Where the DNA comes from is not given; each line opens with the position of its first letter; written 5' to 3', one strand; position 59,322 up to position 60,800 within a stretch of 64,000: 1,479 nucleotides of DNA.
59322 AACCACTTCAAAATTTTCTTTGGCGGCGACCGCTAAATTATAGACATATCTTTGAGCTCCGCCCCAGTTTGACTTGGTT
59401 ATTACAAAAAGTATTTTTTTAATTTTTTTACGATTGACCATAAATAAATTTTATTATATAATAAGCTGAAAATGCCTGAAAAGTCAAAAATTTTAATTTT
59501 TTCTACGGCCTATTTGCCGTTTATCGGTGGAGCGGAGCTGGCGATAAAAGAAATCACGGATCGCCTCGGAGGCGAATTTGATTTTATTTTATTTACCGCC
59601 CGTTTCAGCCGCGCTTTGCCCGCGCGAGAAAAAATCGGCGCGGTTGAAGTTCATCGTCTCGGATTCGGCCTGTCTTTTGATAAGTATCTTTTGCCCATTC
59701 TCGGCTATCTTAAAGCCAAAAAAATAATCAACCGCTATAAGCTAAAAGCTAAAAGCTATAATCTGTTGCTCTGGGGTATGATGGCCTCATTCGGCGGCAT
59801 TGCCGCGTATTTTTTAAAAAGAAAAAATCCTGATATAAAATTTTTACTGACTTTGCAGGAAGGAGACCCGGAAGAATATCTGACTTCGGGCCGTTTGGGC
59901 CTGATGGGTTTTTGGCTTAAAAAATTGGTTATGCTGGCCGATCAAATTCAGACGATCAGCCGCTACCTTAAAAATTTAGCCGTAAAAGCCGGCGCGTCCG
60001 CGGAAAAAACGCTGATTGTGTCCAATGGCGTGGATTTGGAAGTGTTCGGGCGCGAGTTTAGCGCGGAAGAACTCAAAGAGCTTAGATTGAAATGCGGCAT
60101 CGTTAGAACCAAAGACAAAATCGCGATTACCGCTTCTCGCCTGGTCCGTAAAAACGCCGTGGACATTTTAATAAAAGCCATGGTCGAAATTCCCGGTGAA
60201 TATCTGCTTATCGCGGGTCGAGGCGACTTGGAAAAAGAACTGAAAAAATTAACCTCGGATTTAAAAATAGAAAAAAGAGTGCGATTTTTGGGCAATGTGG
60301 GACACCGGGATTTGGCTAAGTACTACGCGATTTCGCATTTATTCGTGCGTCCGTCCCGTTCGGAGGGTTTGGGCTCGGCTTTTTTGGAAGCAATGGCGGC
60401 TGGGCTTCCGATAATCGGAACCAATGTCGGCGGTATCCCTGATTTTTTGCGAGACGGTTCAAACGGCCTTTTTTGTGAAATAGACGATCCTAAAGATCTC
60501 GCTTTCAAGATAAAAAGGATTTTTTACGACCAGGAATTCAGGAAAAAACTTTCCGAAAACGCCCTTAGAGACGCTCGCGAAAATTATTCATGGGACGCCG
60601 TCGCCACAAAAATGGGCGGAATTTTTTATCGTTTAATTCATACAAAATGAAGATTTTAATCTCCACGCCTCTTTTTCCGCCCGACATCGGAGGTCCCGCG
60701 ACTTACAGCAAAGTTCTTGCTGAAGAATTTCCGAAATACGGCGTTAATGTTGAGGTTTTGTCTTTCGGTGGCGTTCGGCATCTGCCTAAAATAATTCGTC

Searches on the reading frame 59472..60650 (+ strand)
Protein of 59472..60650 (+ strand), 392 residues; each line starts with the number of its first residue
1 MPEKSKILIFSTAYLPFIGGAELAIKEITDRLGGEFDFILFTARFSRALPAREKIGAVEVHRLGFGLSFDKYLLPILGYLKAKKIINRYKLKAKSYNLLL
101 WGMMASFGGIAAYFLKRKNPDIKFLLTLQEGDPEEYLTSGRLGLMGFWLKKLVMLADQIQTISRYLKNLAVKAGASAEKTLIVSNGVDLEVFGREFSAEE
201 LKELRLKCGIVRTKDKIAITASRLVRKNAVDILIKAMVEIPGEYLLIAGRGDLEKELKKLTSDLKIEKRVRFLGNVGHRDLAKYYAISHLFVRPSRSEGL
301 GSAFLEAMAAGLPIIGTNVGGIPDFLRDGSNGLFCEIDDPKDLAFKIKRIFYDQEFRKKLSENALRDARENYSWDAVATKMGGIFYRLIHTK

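Call 10: search_protein_families(library=pfam, proteins=[window:59472-60650:+])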
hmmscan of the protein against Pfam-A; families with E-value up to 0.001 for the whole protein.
window:59472-60650:+ (392 aa): 5 families
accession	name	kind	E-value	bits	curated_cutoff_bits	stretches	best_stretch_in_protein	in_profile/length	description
PF00534.26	Glycos_transf_1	-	3.6e-40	137.7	26.4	1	212-364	12-169/172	Glycosyl transferases group 1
PF13692.12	Glyco_trans_1_4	-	4.8e-32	111.6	27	1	217-351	3-140/142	Glycosyl transferases group 1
PF13524.12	Glyco_trans_1_2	-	6.4e-09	36.3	25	1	239-381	11-142/144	Glycosyl transferase-like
PF13439.12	Glyco_transf_4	-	1.1e-08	35.8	28.5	1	18-190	1-169/170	Glycosyltransferase Family 4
PF20706.3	GT4-conflict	-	7.7e-07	28.9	26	1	279-380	273-384/385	Family 4 Glycosyltransferase in conflict systems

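Call 15: find_homologous_proteins(query=window:59472-60650:+)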
Query window:59472-60650:+ (392 aa): 5711 proteins with E <= 0.001 among 8000 candidates; the best 120 are listed.
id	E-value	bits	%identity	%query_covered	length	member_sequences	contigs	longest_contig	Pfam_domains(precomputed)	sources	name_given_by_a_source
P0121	2.4e-253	858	100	100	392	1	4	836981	PF00534.27,PF13524.13,PF13439.13,PF20706.4,PF13692.13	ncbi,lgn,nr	ncbi:MAG: glycosyltransferase family 4 protein [Candidatus Niyogibacteria bacterium]|nr:MAG: glycosy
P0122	6.9e-181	620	73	99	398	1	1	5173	PF00534.27,PF13524.13,PF13439.13,PF13692.13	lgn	-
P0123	7.0e-165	567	94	71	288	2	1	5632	PF00534.27,PF13439.13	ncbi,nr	ncbi:MAG: glycosyltransferase, partial [Candidatus Niyogibacteria bacterium]|nr:glycosyltransferase 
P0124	1.3e-160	553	64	99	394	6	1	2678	PF00534.27,PF13579.13,PF13524.13,PF13439.13,PF20706.4,PF13692.13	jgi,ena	-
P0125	1.5e-159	550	66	100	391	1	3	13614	PF00534.27,PF13524.13,PF13439.13,PF20706.4,PF13692.13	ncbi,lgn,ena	ncbi:MAG: glycosyltransferase family 4 protein [Patescibacteria group bacterium]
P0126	5.4e-159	548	64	99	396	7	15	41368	PF00534.27,PF13524.13,PF13439.13,PF20706.4,PF13692.13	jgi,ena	-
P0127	9.6e-159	547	64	99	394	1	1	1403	PF00534.27,PF13579.13,PF13524.13,PF13439.13,PF20706.4,PF13692.13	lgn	-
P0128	2.5e-154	532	64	99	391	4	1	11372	PF00534.27,PF13579.13,PF13524.13,PF13439.13,PF20706.4,PF13692.13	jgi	-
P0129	4.3e-152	525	63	98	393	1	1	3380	PF00534.27,PF13579.13,PF13524.13,PF13439.13,PF20706.4,PF13692.13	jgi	jgi:glycosyltransferase involved in cell wall biosynthesis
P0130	1.2e-144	501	60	98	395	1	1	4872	PF00534.27,PF13524.13,PF13439.13,PF20706.4,PF13692.13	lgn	-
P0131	1.7e-139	484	61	93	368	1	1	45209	PF00534.27,PF13579.13,PF13524.13,PF13439.13,PF20706.4,PF13692.13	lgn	-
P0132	7.1e-137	475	59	94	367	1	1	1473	PF00534.27,PF13524.13,PF13439.13,PF20706.4,PF13692.13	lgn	-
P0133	7.4e-137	475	59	99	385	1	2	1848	PF00534.27,PF13579.13,PF13524.13,PF13439.13,PF20706.4,PF13692.13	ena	-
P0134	4.1e-134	466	58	98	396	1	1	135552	PF00534.27,PF13579.13,PF13524.13,PF13439.13,PF20706.4,PF13692.13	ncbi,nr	ncbi:MAG: glycosyltransferase family 4 protein [Candidatus Niyogibacteria bacterium]|nr:glycosyltran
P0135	8.5e-131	455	56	99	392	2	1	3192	PF00534.27,PF13524.13,PF13439.13,PF20706.4,PF13692.13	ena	-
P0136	4.8e-130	452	56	99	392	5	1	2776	PF00534.27,PF13524.13,PF13439.13,PF20706.4,PF13692.13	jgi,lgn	-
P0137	7.8e-124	432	54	98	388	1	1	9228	PF00534.27,PF13579.13,PF13524.13,PF13439.13,PF20706.4,PF13692.13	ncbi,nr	ncbi:MAG: glycosyltransferase family 4 protein [Candidatus Niyogibacteria bacterium]|nr:glycosyltran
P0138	1.6e-123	431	54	99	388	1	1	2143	PF00534.27,PF13524.13,PF13439.13,PF20706.4,PF13692.13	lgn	-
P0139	6.3e-114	399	62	77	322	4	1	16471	PF00534.27,PF13439.13,PF13692.13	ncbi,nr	ncbi:glycosyltransferase family 4 protein [Patescibacteria group bacterium]|nr:glycosyltransferase f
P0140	5.1e-111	390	51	98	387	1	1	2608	PF00534.27,PF13524.13,PF13439.13,PF20706.4,PF13692.13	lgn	-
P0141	2.4e-110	388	52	98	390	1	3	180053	PF00534.27,PF13524.13,PF13439.13,PF20706.4,PF13692.13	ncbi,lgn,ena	ncbi:MAG: glycosyltransferase family 4 protein [Patescibacteria group bacterium]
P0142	7.7e-107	376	48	100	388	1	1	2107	PF00534.27,PF13524.13,PF13439.13,PF20706.4,PF13692.13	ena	-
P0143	8.4e-107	376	50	99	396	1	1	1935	PF00534.27,PF13524.13,PF20706.4,PF13692.13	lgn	-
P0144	1.0e-106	376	51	98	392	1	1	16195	PF00534.27,PF13579.13,PF13524.13,PF13439.13,PF20706.4,PF13692.13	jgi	jgi:glycosyltransferase involved in cell wall biosynthesis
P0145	2.2e-106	375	50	98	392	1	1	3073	PF00534.27,PF13579.13,PF13524.13,PF13439.13,PF20706.4,PF13692.13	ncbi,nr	ncbi:MAG: glycosyltransferase family 4 protein [Candidatus Niyogibacteria bacterium]|nr:glycosyltran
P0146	2.3e-106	375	49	100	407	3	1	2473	PF00534.27,PF13524.13,PF13439.13,PF20706.4,PF13692.13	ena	-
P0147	8.8e-106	373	51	97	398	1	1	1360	PF00534.27,PF13524.13,PF13439.13,PF20706.4,PF13692.13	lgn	-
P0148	1.0e-105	372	50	99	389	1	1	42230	PF00534.27,PF13524.13,PF13439.13,PF20706.4,PF13692.13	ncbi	-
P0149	1.7e-105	372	50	98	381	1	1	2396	PF00534.27,PF13579.13,PF13524.13,PF13439.13,PF20706.4,PF13692.13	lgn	-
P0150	3.3e-105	371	49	98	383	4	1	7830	PF00534.27,PF13579.13,PF13524.13,PF13439.13,PF20706.4,PF13692.13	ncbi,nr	ncbi:MAG: glycosyltransferase family 4 protein [bacterium]|nr:glycosyltransferase family 4 protein [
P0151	3.8e-105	371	50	98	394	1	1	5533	PF00534.27,PF13579.13,PF13524.13,PF13439.13,PF20706.4,PF13692.13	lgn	-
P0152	4.0e-105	370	49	98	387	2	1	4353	PF00534.27,PF13524.13,PF13439.13,PF20706.4,PF13692.13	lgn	-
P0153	4.6e-105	370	46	98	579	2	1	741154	PF00534.27,PF13524.13,PF13439.13,PF20706.4,PF13692.13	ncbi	ncbi:MAG: glycosyltransferase family 4 protein [Patescibacteria group bacterium]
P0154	5.5e-105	370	50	99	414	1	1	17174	PF00534.27,PF13524.13,PF13439.13,PF20706.4,PF13692.13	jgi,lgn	jgi:glycosyltransferase involved in cell wall biosynthesis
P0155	1.9e-104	368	48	99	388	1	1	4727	PF00534.27,PF13579.13,PF13524.13,PF13439.13,PF20706.4,PF13692.13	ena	-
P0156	2.4e-104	368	51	98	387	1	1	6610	PF00534.27,PF13524.13,PF13439.13,PF20706.4,PF13692.13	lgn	-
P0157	3.0e-104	368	50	98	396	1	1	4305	PF00534.27,PF13579.13,PF13524.13,PF13439.13,PF20706.4,PF13692.13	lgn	-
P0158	3.7e-103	364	50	97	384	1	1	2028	PF00534.27,PF13524.13,PF13439.13,PF20706.4,PF13692.13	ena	-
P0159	6.2e-103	363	51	99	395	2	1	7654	PF00534.27,PF13579.13,PF13524.13,PF13439.13,PF20706.4,PF13692.13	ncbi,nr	ncbi:MAG: glycosyltransferase family 4 protein [Candidatus Sungbacteria bacterium]|nr:glycosyltransf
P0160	6.5e-103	363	50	98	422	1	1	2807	PF00534.27,PF13524.13,PF20706.4,PF13692.13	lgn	-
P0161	7.0e-103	363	50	97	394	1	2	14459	PF00534.27,PF13524.13,PF13439.13,PF13692.13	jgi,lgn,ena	-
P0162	7.9e-102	360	49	98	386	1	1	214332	PF00534.27,PF13524.13,PF13439.13,PF20706.4,PF13692.13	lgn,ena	-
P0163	1.7e-100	355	48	98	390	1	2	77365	PF00534.27,PF13524.13,PF13439.13,PF20706.4,PF13692.13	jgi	jgi:glycosyltransferase involved in cell wall biosynthesis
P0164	3.2e-100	354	49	99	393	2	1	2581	PF00534.27,PF13579.13,PF13524.13,PF13439.13,PF20706.4,PF13692.13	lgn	-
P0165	3.4e-100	354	49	99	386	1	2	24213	PF00534.27,PF13524.13,PF13439.13,PF13692.13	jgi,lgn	jgi:glycosyltransferase involved in cell wall biosynthesis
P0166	7.2e-100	353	49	98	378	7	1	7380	PF00534.27,PF13579.13,PF13524.13,PF13439.13,PF20706.4,PF13692.13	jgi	-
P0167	7.3e-100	353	48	98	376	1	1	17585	PF00534.27,PF13524.13,PF13439.13,PF20706.4,PF13692.13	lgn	-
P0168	8.5e-100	353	46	98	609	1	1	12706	PF00534.27,PF13579.13,PF13524.13,PF13439.13,PF20706.4,PF13692.13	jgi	jgi:glycosyltransferase involved in cell wall biosynthesis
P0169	9.7e-100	353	47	98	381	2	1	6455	PF00534.27,PF13579.13,PF13524.13,PF13439.13,PF20706.4,PF13692.13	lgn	-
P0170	1.4e-99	352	45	100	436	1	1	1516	PF00534.27,PF13524.13,PF13439.13,PF13692.13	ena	-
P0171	1.7e-99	352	48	98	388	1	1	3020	PF00534.27,PF13524.13,PF13439.13,PF20706.4,PF13692.13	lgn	-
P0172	1.7e-99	352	50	98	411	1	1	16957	PF00534.27,PF13579.13,PF13524.13,PF13439.13,PF20706.4,PF13692.13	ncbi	ncbi:MAG: glycosyltransferase family 4 protein [Candidatus Falkowbacteria bacterium]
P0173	1.8e-99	352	48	98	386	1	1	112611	PF00534.27,PF13579.13,PF13524.13,PF13439.13,PF13692.13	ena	-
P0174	2.3e-99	351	49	97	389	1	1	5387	PF00534.27,PF13524.13,PF13439.13,PF20706.4,PF13692.13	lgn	-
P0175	4.7e-99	350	47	98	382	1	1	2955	PF00534.27,PF13579.13,PF13524.13,PF13439.13,PF13692.13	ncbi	-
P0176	7.0e-99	350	49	97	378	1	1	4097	PF00534.27,PF13524.13,PF13439.13,PF20706.4,PF13692.13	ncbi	ncbi:MAG: glycosyltransferase family 4 protein [Candidatus Nealsonbacteria bacterium]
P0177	8.4e-99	350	48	98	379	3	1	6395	PF00534.27,PF13579.13,PF13524.13,PF13439.13,PF20706.4,PF13692.13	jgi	jgi:glycosyltransferase involved in cell wall biosynthesis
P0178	9.7e-99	349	48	98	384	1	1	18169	PF00534.27,PF13579.13,PF13524.13,PF13439.13,PF13692.13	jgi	jgi:glycosyltransferase involved in cell wall biosynthesis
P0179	1.9e-98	348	51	99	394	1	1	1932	PF00534.27,PF13524.13,PF20706.4,PF13692.13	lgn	-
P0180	2.7e-98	348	45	98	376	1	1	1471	PF00534.27,PF13579.13,PF13524.13,PF13439.13,PF20706.4,PF13692.13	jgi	jgi:glycosyltransferase involved in cell wall biosynthesis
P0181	2.9e-98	348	48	98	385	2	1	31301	PF00534.27,PF13579.13,PF13524.13,PF13439.13,PF13692.13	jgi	jgi:glycosyltransferase involved in cell wall biosynthesis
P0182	4.6e-98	347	49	98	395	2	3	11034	PF00534.27,PF13579.13,PF13524.13,PF13439.13,PF13692.13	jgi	-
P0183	5.8e-98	347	49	98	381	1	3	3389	PF00534.27,PF13579.13,PF13524.13,PF13439.13,PF13692.13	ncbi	-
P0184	9.3e-98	346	49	99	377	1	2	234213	PF00534.27,PF13579.13,PF13524.13,PF13439.13,PF13692.13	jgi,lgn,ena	-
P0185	1.3e-97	346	48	97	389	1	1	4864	PF00534.27,PF13524.13,PF13439.13,PF20706.4,PF13692.13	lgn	-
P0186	1.3e-97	346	48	98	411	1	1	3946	PF00534.27,PF13524.13,PF20706.4,PF13692.13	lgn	-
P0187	1.7e-97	345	48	98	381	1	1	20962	PF00534.27,PF13524.13,PF13439.13,PF20706.4,PF13692.13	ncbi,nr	ncbi:glycosyltransferase family 4 protein [Candidatus Falkowbacteria bacterium]|nr:glycosyltransfera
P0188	1.7e-97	345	48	98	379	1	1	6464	PF00534.27,PF13579.13,PF13524.13,PF13439.13,PF20706.4,PF13692.13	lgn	-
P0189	2.1e-97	345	47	97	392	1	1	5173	PF00534.27,PF13579.13,PF13524.13,PF13439.13,PF20706.4,PF13692.13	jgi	-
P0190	2.4e-97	345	49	99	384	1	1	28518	PF00534.27,PF13579.13,PF13524.13,PF13439.13,PF13692.13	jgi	-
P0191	2.8e-97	345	48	99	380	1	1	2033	PF00534.27,PF13524.13,PF13439.13,PF20706.4,PF13692.13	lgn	-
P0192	2.9e-97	345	48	98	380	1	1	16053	PF00534.27,PF13524.13,PF13439.13,PF20706.4,PF13692.13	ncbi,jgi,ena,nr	ncbi:glycosyltransferase family 4 protein [Patescibacteria group bacterium]|nr:glycosyltransferase f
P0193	2.9e-97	345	48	98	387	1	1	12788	PF00534.27,PF13579.13,PF13524.13,PF13439.13,PF20706.4,PF13692.13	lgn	-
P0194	3.1e-97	344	47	98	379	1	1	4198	PF00534.27,PF13524.13,PF13439.13,PF20706.4,PF13692.13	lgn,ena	-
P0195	4.0e-97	344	48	98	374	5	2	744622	PF00534.27,PF13524.13,PF13439.13,PF13692.13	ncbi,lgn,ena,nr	ncbi:glycosyltransferase family 4 protein [Patescibacteria group bacterium]|nr:glycosyltransferase f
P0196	4.3e-97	344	50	98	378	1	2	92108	PF00534.27,PF13524.13,PF13439.13,PF20706.4,PF13692.13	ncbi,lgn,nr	ncbi:MAG: glycosyltransferase family 4 protein [Patescibacteria group bacterium]|nr:glycosyltransfer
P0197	4.5e-97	344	49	98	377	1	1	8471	PF00534.27,PF13579.13,PF13524.13,PF13439.13,PF13692.13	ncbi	-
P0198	5.0e-97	344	48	98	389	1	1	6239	PF00534.27,PF13524.13,PF13439.13,PF20706.4,PF13692.13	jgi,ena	jgi:glycosyltransferase involved in cell wall biosynthesis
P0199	6.1e-97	344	48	99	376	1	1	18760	PF00534.27,PF13524.13,PF13439.13,PF13692.13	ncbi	ncbi:MAG: glycosyltransferase family 4 protein [bacterium]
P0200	1.0e-96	343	49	97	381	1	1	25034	PF00534.27,PF13439.13,PF13692.13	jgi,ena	-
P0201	1.1e-96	343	49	98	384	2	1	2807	PF00534.27,PF13579.13,PF13524.13,PF13439.13,PF13692.13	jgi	jgi:glycosyltransferase involved in cell wall biosynthesis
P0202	1.2e-96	343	49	98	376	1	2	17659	PF00534.27,PF13579.13,PF13524.13,PF13439.13,PF20706.4,PF13692.13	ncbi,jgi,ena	-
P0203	1.4e-96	342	48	97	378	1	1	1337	PF00534.27,PF13579.13,PF13524.13,PF13439.13,PF20706.4,PF13692.13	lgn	-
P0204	1.7e-96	342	48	97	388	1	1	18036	PF00534.27,PF13579.13,PF13524.13,PF13439.13,PF20706.4,PF13692.13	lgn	-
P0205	1.8e-96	342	47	99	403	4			PF00534.27,PF13579.13,PF13524.13,PF13439.13,PF20706.4,PF13692.13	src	-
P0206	2.3e-96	342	47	96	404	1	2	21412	PF00534.27,PF13579.13,PF13524.13,PF13439.13,PF20706.4,PF13692.13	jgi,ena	jgi:glycosyltransferase involved in cell wall biosynthesis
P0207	2.6e-96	341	46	98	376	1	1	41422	PF00534.27,PF13524.13,PF13439.13,PF20706.4,PF13692.13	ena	-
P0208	2.6e-96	341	47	97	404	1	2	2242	PF00534.27,PF13579.13,PF13524.13,PF13439.13,PF20706.4,PF13692.13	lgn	-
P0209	3.0e-96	341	46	99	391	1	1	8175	PF00534.27,PF13579.13,PF13524.13,PF13439.13,PF20706.4,PF13692.13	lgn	-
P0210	3.1e-96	341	49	99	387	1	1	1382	PF00534.27,PF13579.13,PF13524.13,PF13439.13,PF20706.4,PF13692.13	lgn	-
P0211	4.2e-96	341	47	98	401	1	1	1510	PF00534.27,PF13579.13,PF13524.13,PF13439.13,PF20706.4,PF13692.13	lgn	-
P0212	4.2e-96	341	48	98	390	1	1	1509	PF00534.27,PF13579.13,PF13524.13,PF13439.13,PF20706.4,PF13692.13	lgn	-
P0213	4.6e-96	341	46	97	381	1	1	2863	PF00534.27,PF13579.13,PF13524.13,PF13439.13,PF20706.4,PF13692.13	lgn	-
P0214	4.9e-96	341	48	98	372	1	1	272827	PF00534.27,PF13579.13,PF13524.13,PF13439.13,PF20706.4,PF13692.13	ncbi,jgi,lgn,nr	ncbi:MAG: glycosyltransferase family 4 protein [Patescibacteria group bacterium]|jgi:glycosyltransfe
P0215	5.0e-96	341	47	99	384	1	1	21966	PF00534.27,PF13579.13,PF13524.13,PF13439.13,PF20706.4,PF13692.13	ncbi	-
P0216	5.8e-96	340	47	99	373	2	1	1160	PF00534.27,PF13524.13,PF13439.13,PF20706.4,PF13692.13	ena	-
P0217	6.3e-96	340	47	98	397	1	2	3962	PF00534.27,PF13524.13,PF13439.13,PF20706.4,PF13692.13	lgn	-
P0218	6.5e-96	340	48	98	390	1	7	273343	PF00534.27,PF13579.13,PF13524.13,PF13439.13,PF20706.4,PF13692.13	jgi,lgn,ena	jgi:glycosyltransferase involved in cell wall biosynthesis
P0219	6.6e-96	340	47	99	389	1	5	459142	PF00534.27,PF13579.13,PF13524.13,PF13439.13,PF20706.4,PF13692.13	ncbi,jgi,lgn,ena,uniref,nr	ncbi:MAG: hypothetical protein COU47_00620 [Candidatus Niyogibacteria bacterium CG10_big_fil_rev_8_2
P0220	6.7e-96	340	47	98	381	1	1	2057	PF00534.27,PF13579.13,PF13524.13,PF13439.13,PF20706.4,PF13692.13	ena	-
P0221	7.1e-96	340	47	99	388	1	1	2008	PF00534.27,PF13524.13,PF13439.13,PF13692.13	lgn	-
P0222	7.7e-96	340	47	98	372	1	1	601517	PF00534.27,PF13579.13,PF13524.13,PF13439.13,PF20706.4,PF13692.13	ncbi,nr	ncbi:MAG: glycosyltransferase family 4 protein [Candidatus Buchananbacteria bacterium]|nr:glycosyltr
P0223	8.5e-96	340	48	98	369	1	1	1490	PF00534.27,PF13524.13,PF13439.13,PF20706.4,PF13692.13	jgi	-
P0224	9.4e-96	340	49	98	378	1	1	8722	PF00534.27,PF13579.13,PF13524.13,PF13439.13,PF20706.4,PF13692.13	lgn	-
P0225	1.1e-95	339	48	98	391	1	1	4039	PF00534.27,PF13579.13,PF13524.13,PF13439.13,PF20706.4,PF13692.13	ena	-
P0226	1.5e-95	339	50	98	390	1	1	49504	PF00534.27,PF13579.13,PF13524.13,PF13439.13,PF20706.4,PF13692.13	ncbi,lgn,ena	-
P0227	1.7e-95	339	49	98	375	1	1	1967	PF00534.27,PF13579.13,PF13524.13,PF13439.13,PF13692.13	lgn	-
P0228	2.2e-95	338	49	99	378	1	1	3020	PF00534.27,PF13579.13,PF13524.13,PF13439.13,PF20706.4,PF13692.13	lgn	-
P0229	2.3e-95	338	46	98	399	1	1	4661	PF00534.27,PF13524.13,PF13439.13,PF20706.4,PF13692.13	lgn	-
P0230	2.4e-95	338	46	98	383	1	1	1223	PF00534.27,PF13524.13,PF13439.13,PF20706.4,PF13692.13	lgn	-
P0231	2.7e-95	338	47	98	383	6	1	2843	PF00534.27,PF13579.13,PF13524.13,PF13439.13,PF13692.13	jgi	jgi:glycosyltransferase involved in cell wall biosynthesis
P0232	3.2e-95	338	50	99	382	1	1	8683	PF00534.27,PF13524.13,PF13439.13,PF20706.4,PF13692.13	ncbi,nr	ncbi:MAG: glycosyltransferase family 4 protein [bacterium]|nr:glycosyltransferase family 4 protein [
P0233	4.1e-95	338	46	98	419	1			PF00534.27,PF13579.13,PF13524.13,PF13439.13,PF20706.4,PF13692.13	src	-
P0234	4.7e-95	337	50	98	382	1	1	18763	PF00534.27,PF13579.13,PF13524.13,PF13439.13,PF20706.4,PF13692.13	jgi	-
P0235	4.9e-95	337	48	98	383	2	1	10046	PF00534.27,PF13477.13,PF13524.13,PF13439.13,PF20706.4,PF13692.13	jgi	jgi:glycosyltransferase involved in cell wall biosynthesis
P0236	5.0e-95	337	49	98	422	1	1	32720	PF00534.27,PF13579.13,PF13524.13,PF13439.13,PF20706.4,PF13692.13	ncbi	-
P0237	5.2e-95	337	48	98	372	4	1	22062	PF00534.27,PF13524.13,PF13439.13,PF20706.4,PF13692.13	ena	-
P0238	5.3e-95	337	49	98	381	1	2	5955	PF00534.27,PF13524.13,PF13439.13,PF20706.4,PF13692.13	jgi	jgi:glycosyltransferase involved in cell wall biosynthesis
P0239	5.7e-95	337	48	98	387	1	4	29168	PF00534.27,PF13579.13,PF13524.13,PF13439.13,PF20706.4,PF13692.13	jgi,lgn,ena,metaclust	metaclust:\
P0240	7.6e-95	337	46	98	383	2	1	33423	PF00534.27,PF13524.13,PF13439.13,PF20706.4,PF13692.13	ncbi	-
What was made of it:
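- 59472..60650 (+): GT4-1 glycosyltransferase. Pfam PF00534, PF13692, PF13439 (call 10); homologues (call 15).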

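Call 21: find_encoding_contigs(protein=P0123, flank=6000, max_places=2)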
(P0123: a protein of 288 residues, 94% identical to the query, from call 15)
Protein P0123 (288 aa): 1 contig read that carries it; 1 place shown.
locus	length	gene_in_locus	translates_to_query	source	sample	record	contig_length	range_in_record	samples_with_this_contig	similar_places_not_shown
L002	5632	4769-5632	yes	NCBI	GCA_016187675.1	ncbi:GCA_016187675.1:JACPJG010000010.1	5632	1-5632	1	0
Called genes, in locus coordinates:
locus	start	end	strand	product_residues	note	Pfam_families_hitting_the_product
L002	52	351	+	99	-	-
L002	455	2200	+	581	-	PF10412:TrwB_AAD_bind (faint), PF12696:TraG-D_C (weak), PF23477:zf_Tbcl_2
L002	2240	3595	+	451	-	PF18911:PKD_4, PF00801:PKD (weak), PF00932:LTD (weak)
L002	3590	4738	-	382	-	PF13477:Glyco_trans_4_2, PF13439:Glyco_transf_4, PF13579:Glyco_trans_4_4, PF00534:Glycos_transf_1, PF13692:Glyco_trans_1_4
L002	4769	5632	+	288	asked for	PF13439:Glyco_transf_4, PF00534:Glycos_transf_1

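Call 22: find_encoding_contigs(protein=P0126, flank=6000, max_places=2)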
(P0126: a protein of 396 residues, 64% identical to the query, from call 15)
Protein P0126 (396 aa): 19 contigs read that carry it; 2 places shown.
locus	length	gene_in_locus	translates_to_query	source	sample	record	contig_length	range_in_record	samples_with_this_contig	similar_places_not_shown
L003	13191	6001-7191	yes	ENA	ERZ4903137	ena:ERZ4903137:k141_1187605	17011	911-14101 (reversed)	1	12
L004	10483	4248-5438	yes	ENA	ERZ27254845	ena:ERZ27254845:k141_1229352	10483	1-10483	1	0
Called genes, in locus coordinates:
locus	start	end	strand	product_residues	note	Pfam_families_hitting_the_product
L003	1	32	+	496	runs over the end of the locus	PF01935:DUF87 (weak), PF10412:TrwB_AAD_bind, PF12696:TraG-D_C (weak)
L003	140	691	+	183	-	PF20803:PaaX_M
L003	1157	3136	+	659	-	PF01935:DUF87 (faint), PF10412:TrwB_AAD_bind (weak), PF13401:AAA_22 (faint), PF12696:TraG-D_C (weak), PF23477:zf_Tbcl_2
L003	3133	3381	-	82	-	-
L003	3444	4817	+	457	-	PF18911:PKD_4 (faint), PF00932:LTD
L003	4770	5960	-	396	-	PF13477:Glyco_trans_4_2 (weak), PF13439:Glyco_transf_4, PF13579:Glyco_trans_4_4, PF00534:Glycos_transf_1, PF13692:Glyco_trans_1_4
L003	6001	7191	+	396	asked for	PF13439:Glyco_transf_4, PF20706:GT4-conflict (weak), PF00534:Glycos_transf_1, PF13692:Glyco_trans_1_4, PF13524:Glyco_trans_1_2 (weak)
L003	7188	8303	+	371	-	PF13439:Glyco_transf_4, PF13579:Glyco_trans_4_4, PF02350:Epimerase_2 (weak), PF00534:Glycos_transf_1, PF13692:Glyco_trans_1_4, PF13524:Glyco_trans_1_2 (weak)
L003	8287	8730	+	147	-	PF01467:CTP_transf_like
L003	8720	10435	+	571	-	-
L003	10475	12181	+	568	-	-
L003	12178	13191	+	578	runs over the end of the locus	-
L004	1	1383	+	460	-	?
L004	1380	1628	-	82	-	-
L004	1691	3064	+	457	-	PF18911:PKD_4 (faint), PF00932:LTD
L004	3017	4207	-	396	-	PF13477:Glyco_trans_4_2 (weak), PF13439:Glyco_transf_4, PF13579:Glyco_trans_4_4, PF00534:Glycos_transf_1, PF13692:Glyco_trans_1_4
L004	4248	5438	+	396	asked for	PF13439:Glyco_transf_4, PF20706:GT4-conflict (weak), PF00534:Glycos_transf_1, PF13692:Glyco_trans_1_4, PF13524:Glyco_trans_1_2 (weak)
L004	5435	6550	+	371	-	PF13439:Glyco_transf_4, PF13579:Glyco_trans_4_4, PF02350:Epimerase_2 (weak), PF00534:Glycos_transf_1, PF13692:Glyco_trans_1_4, PF13524:Glyco_trans_1_2 (weak)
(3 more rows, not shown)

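Call 48: find_encoding_contigs(protein=P0129, flank=3000, max_places=1)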
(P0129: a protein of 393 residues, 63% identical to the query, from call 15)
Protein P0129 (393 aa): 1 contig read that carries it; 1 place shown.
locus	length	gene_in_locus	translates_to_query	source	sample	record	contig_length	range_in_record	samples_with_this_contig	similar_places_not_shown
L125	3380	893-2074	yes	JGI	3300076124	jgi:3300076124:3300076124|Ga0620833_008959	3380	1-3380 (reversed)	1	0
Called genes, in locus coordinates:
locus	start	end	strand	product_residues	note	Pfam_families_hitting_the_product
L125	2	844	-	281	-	?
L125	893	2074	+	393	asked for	PF13439:Glyco_transf_4, PF13579:Glyco_trans_4_4 (weak), PF20706:GT4-conflict (weak), PF00534:Glycos_transf_1, PF13692:Glyco_trans_1_4, PF13524:Glyco_trans_1_2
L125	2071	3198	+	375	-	PF13439:Glyco_transf_4 (weak), PF13579:Glyco_trans_4_4, PF20706:GT4-conflict, PF00534:Glycos_transf_1, PF13692:Glyco_trans_1_4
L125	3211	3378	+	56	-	?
